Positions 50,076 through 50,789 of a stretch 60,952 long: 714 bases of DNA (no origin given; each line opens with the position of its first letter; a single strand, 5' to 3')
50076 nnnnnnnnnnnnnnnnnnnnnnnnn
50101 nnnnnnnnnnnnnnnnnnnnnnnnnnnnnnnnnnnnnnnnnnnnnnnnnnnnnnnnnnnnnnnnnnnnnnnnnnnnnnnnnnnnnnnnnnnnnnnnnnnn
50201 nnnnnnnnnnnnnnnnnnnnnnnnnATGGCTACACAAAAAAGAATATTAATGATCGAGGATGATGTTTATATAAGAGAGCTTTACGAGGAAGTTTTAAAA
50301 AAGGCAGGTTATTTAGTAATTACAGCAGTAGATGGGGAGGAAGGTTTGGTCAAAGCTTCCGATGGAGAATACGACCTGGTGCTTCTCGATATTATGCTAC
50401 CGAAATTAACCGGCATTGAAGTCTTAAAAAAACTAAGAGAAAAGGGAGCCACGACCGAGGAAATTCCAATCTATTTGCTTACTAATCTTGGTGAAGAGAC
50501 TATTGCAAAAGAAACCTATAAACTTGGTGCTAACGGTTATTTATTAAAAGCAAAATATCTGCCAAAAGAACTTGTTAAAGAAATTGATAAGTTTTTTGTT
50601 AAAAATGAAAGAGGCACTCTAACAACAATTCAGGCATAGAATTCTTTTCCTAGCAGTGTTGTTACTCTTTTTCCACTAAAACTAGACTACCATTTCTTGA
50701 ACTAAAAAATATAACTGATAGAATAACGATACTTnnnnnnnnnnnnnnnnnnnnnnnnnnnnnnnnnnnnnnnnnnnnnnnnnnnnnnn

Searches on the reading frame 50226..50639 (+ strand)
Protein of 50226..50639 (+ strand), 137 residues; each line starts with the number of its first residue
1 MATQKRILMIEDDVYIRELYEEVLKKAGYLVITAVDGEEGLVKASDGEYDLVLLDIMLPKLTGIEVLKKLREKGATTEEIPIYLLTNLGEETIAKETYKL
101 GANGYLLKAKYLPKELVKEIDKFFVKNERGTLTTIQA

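Call 3: search_protein_families(library=pfam, proteins=[window:50226-50639:+], max_evalue=0.1)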
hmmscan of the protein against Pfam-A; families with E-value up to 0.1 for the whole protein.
window:50226-50639:+ (137 aa): 2 families
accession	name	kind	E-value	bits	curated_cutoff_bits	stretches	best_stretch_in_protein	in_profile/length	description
PF00072.30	Response_reg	-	9.8e-23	80.9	30.2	1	7-119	1-109/111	Response regulator receiver domain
PF18428.7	BRCT_3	-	0.094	13.2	26.1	0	3-60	4-60/102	BRCA1 C Terminus (BRCT) domain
